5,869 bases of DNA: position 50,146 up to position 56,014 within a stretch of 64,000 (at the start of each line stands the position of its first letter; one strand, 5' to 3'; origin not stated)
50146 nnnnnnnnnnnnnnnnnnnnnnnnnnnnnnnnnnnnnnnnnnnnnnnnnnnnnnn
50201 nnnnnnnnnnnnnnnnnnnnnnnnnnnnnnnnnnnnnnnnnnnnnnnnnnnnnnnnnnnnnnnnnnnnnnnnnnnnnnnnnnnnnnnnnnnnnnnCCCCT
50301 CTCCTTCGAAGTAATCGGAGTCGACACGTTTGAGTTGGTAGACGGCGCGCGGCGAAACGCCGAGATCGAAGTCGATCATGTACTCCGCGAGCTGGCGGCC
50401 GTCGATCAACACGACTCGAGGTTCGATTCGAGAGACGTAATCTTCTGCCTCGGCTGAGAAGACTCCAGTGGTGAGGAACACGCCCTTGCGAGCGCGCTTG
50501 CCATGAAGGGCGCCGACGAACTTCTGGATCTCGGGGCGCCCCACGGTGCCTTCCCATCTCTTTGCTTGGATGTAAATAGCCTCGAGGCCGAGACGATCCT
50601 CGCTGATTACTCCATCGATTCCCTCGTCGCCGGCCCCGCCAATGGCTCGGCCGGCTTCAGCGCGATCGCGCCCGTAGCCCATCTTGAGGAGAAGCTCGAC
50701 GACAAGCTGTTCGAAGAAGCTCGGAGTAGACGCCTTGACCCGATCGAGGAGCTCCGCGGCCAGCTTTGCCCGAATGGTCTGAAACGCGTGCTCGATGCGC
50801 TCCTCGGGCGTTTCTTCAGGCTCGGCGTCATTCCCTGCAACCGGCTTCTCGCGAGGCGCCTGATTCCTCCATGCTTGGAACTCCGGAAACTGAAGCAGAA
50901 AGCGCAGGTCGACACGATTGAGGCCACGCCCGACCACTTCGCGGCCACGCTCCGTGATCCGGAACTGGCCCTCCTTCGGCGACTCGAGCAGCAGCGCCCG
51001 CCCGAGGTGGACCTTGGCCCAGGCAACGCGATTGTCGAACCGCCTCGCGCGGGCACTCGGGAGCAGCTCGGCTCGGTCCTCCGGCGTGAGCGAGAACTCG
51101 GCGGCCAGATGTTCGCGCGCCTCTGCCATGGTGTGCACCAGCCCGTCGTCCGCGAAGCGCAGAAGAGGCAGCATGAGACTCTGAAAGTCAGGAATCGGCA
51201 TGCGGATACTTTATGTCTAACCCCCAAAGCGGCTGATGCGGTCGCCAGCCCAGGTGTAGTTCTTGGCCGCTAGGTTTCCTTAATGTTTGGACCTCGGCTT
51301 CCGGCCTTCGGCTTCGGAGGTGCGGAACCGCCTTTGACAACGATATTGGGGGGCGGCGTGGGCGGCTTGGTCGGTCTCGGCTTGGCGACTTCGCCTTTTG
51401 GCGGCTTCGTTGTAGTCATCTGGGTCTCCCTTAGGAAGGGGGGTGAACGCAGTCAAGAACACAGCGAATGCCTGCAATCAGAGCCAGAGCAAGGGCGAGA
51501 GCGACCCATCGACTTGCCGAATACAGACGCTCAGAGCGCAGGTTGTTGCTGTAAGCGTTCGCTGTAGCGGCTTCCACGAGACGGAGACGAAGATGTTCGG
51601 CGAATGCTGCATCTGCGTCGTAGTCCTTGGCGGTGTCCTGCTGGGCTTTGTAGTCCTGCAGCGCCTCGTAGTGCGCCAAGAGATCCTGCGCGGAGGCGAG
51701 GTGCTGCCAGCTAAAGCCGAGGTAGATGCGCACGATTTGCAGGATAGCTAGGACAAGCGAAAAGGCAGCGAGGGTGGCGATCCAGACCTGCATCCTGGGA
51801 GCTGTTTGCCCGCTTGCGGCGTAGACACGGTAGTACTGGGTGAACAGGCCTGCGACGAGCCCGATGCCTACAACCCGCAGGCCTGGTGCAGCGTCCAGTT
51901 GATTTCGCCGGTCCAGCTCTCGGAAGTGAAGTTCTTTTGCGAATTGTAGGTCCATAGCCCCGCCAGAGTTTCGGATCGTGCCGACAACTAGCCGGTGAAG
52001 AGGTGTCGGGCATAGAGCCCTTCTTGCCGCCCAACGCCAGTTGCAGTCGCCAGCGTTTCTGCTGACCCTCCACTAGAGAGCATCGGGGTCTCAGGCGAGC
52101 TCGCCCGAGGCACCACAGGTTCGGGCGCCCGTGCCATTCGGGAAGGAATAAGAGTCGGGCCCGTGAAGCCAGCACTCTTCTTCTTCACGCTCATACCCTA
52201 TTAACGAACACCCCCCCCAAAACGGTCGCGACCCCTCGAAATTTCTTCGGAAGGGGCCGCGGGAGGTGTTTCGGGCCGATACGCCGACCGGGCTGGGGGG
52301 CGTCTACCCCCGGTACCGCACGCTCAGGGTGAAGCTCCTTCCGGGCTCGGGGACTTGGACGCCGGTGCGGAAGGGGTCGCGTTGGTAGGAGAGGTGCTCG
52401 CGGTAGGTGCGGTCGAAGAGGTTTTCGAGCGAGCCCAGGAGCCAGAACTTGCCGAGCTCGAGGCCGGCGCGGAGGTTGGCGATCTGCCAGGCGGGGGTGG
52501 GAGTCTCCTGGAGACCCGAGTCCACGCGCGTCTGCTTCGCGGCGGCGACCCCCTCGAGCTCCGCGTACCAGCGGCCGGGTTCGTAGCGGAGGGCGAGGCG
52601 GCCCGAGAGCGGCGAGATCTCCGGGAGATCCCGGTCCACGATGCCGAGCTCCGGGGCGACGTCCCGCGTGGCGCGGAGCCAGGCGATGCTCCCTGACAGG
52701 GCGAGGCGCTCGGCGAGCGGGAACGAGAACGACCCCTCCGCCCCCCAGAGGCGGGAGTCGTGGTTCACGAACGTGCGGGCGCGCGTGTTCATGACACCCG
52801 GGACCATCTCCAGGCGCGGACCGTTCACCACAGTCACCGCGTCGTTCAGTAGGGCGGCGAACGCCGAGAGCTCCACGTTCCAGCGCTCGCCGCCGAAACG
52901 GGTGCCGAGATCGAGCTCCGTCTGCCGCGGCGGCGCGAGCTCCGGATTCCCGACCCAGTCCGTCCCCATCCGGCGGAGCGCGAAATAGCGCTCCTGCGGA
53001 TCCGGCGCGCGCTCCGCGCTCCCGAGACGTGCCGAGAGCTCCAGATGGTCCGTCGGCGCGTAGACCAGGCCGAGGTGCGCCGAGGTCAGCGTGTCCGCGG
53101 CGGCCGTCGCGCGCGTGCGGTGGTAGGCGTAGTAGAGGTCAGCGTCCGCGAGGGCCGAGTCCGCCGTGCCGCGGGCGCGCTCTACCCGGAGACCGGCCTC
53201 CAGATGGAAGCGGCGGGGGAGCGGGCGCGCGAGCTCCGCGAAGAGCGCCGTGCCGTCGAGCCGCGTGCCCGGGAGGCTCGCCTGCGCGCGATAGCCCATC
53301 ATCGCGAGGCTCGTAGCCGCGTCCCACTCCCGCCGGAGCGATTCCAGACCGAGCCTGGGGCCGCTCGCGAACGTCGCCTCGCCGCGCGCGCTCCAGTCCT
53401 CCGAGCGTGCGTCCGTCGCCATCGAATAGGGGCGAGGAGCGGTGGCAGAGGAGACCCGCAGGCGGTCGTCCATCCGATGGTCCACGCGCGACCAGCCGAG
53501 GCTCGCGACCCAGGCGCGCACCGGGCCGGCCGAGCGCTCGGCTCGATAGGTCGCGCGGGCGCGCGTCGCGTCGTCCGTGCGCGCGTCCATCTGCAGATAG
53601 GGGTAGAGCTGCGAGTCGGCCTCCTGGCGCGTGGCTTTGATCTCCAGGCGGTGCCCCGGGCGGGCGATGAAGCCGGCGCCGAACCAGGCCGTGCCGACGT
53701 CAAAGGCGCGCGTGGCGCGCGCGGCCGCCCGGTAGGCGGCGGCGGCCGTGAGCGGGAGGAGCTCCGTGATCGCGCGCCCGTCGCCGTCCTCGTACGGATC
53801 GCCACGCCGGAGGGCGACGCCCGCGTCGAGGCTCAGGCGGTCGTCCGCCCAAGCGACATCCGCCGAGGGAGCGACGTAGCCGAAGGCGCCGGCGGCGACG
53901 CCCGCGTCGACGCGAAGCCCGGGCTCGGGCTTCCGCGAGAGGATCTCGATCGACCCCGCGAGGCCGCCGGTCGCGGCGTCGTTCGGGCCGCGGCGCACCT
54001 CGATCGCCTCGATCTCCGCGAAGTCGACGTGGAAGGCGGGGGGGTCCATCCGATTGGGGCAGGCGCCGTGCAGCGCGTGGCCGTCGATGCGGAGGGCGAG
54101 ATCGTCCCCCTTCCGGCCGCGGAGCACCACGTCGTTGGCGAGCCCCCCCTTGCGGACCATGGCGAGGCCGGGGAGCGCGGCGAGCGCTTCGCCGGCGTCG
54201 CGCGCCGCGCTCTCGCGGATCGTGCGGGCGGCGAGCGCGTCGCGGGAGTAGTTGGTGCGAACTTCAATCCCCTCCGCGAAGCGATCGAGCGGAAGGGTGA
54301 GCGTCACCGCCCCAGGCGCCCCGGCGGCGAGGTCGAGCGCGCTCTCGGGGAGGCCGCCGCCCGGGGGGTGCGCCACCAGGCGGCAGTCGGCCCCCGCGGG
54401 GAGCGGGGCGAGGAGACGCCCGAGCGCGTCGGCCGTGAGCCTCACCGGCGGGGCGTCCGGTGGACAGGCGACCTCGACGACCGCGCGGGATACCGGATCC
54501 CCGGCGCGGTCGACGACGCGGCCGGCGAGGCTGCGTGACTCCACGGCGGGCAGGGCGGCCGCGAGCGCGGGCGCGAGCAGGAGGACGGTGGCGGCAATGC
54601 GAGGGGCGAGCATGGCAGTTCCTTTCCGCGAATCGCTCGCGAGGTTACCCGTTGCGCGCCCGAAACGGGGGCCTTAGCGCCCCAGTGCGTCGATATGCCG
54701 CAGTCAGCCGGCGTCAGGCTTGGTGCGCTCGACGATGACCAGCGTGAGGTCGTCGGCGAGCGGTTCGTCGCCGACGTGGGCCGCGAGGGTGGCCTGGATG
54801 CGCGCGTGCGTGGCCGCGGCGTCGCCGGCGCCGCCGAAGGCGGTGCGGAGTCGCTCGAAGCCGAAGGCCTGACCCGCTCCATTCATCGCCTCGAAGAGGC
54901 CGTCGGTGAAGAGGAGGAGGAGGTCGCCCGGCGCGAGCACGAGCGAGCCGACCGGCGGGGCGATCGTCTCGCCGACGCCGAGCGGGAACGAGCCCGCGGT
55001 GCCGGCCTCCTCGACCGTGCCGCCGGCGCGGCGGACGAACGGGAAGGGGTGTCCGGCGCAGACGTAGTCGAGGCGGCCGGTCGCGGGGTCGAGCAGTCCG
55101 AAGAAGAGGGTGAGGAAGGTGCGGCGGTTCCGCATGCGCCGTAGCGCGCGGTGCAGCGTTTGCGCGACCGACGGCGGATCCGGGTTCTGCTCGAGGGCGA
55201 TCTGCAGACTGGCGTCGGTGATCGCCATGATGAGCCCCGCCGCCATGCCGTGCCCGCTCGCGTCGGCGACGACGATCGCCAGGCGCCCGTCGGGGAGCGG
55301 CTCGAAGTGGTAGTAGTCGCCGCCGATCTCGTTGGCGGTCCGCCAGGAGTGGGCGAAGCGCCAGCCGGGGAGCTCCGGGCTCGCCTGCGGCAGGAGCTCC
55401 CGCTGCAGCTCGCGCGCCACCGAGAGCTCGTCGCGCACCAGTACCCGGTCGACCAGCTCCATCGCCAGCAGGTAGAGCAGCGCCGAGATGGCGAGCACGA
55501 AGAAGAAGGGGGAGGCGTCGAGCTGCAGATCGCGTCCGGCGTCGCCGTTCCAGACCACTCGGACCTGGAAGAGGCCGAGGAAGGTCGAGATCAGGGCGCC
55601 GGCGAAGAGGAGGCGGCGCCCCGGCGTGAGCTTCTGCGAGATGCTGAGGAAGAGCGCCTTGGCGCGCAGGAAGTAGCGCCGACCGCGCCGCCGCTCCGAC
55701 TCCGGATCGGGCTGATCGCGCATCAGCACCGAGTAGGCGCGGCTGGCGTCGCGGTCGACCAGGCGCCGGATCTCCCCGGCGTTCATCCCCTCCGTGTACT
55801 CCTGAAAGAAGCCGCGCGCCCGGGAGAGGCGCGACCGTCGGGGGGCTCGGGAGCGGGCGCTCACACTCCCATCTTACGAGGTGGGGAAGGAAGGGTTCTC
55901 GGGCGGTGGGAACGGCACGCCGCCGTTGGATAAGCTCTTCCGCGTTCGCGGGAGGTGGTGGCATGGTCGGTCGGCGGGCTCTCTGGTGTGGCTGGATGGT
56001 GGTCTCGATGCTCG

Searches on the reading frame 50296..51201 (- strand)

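Call 54: search_protein_families(library=pfam, proteins=[window:50296-51201:-], max_evalue=0.001)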
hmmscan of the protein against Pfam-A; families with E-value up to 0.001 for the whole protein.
window:50296-51201:- (302 aa): 4 families
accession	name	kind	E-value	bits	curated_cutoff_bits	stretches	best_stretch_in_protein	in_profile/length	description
PF04471.18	Mrr_cat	-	4.9e-35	120.6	21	1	157-275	3-115/115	Restriction endonuclease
PF14338.12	Mrr_N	-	2.9e-28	98.3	29.5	1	6-90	1-85/87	Mrr N-terminal domain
PF22722.2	NA-iREase1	-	5.4e-08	33.2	27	1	163-272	1-105/106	NACHT-associated inactive Restriction Endonuclease 1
PF13156.12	Mrr_cat_2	-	3.3e-07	30.7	22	1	189-279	26-118/127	Restriction endonuclease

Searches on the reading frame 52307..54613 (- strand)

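Call 13: search_protein_families(library=ncbifam, proteins=[window:52307-54613:-], max_evalue=0.01)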
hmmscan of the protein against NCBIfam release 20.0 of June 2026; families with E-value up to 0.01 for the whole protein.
window:52307-54613:- (769 aa): 6 families
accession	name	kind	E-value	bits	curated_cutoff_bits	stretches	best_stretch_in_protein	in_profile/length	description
TIGR01778.1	TonB-copper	equivalog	1.5e-50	172.6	472.45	1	136-766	13-634/637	TonB-dependent copper receptor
TIGR01783.1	TonB-siderophor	subfamily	2.4e-29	102.5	223.5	2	510-767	408-647/649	TonB-dependent siderophore receptor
TIGR01785.1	TonB-hemin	subfamily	1.8e-24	86.2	316.85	2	445-767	357-675/677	TonB-dependent heme/hemoglobin receptor family protein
TIGR01786.1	TonB-hemlactrns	subfamily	1.3e-23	83.3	323.75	2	464-767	402-717/719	TonB-dependent hemoglobin/transferrin/lactoferrin family receptor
TIGR01782.1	TonB-Xanth-Caul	subfamily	1.1e-05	23.9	310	1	125-229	28-136/868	TonB-dependent receptor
NF041535.1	TonB_rec_PqqU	equivalog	0.0039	15.5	1200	0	140-246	37-149/676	TonB-dependent receptor PqqU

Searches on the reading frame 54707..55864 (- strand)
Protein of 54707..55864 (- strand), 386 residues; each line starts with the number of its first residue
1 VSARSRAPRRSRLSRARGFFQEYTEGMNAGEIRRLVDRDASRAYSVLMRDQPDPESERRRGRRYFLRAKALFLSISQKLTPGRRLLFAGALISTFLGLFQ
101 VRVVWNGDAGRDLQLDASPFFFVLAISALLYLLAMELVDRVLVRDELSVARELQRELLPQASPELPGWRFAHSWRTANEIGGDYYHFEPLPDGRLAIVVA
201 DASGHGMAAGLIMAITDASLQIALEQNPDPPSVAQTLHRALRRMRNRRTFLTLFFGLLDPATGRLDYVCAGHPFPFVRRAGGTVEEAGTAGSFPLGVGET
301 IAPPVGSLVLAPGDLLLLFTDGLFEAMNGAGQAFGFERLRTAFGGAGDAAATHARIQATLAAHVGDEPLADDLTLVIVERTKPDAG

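Call 13: search_protein_families(library=ncbifam, proteins=[window:54707-55864:-], max_evalue=0.01)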
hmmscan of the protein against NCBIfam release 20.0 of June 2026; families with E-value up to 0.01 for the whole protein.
window:54707-55864:- (386 aa): 3 families
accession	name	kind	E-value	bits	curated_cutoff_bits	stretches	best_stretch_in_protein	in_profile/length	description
TIGR02865.1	spore_II_E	equivalog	2.5e-12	45.7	490.8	1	175-327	561-711/764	stage II sporulation protein E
NF038263.1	prot_phos_SiaA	equivalog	1.3e-10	40.4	700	1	144-376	412-653/658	biofilm regulation protein phosphatase SiaA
NF045505.1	RR_RssB_Pseudo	equivalog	5.6e-08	32.2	700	1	142-380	151-391/394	two-component system response regulator RssB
